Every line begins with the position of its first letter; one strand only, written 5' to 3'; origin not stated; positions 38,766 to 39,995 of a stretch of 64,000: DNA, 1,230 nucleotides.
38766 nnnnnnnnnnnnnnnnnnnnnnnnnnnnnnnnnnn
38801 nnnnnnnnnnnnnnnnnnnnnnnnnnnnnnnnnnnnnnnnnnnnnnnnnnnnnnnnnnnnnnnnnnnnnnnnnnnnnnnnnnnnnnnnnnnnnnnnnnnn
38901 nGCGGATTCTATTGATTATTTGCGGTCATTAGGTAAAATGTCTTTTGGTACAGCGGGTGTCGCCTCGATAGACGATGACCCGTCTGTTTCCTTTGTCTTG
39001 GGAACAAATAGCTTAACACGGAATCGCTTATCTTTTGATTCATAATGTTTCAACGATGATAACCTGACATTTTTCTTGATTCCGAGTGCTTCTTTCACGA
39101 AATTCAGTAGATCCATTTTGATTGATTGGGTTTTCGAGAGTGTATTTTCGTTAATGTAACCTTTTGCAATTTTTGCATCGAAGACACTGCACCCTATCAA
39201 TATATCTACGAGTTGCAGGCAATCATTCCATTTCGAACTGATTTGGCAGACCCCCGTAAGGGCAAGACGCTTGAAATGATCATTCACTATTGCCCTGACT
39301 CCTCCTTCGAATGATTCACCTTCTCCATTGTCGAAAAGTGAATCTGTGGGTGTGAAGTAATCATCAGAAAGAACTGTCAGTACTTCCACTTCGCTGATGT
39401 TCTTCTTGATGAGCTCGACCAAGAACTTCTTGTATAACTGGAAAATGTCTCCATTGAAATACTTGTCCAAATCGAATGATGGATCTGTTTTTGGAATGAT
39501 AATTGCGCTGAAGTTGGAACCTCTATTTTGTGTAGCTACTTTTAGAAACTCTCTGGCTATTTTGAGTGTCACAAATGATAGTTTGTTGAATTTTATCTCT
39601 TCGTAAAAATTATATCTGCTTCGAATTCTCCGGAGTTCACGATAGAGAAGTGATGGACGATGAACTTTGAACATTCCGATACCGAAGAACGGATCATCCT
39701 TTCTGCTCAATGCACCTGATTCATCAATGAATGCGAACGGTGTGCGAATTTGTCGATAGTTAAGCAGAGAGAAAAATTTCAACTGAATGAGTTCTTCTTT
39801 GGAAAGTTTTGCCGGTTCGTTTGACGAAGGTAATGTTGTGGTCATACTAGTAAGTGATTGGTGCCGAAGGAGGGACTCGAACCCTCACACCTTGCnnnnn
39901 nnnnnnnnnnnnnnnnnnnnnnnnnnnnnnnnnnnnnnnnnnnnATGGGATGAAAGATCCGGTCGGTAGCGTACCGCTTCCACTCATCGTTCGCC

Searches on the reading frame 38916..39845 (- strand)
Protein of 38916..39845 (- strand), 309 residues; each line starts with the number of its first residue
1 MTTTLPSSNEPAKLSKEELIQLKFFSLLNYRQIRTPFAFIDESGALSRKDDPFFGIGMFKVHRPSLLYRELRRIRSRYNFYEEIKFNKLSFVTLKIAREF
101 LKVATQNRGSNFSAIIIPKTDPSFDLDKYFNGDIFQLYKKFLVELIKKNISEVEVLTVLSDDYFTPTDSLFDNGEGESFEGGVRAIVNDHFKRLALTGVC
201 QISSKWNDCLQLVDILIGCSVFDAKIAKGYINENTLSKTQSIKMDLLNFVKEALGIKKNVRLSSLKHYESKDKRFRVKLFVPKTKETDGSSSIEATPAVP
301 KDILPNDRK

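Call 49: search_protein_families(library=pfam, proteins=[window:38916-39845:-], max_evalue=0.01)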
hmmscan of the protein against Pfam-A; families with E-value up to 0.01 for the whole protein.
window:38916-39845:- (309 aa): 1 family
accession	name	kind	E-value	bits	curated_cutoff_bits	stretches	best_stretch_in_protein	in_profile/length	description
PF12686.12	DUF3800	-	1.3e-09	39.3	21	1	37-219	1-145/149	Protein of unknown function (DUF3800)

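Call 57: search_protein_families(library=padloc, proteins=[window:38916-39845:-], max_evalue=0.01)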
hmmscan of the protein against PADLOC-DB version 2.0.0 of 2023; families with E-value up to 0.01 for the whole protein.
window:38916-39845:- (309 aa): 2 families
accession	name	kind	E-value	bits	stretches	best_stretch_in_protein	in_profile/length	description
PDLC04353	PDC-M04A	-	1.2e-14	52.3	1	39-257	8-209/232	-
PDLC02917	DUF3800_VII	-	0.0013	16.1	1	34-77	3-45/233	-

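Call 58: search_protein_families(library=phrogs, proteins=[window:38916-39845:-], max_evalue=0.01)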
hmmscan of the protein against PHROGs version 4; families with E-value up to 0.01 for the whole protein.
window:38916-39845:- (309 aa): 1 family
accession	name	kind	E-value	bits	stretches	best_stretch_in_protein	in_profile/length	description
phrog_3732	-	unknown function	2.1e-15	58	1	39-285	11-243/263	-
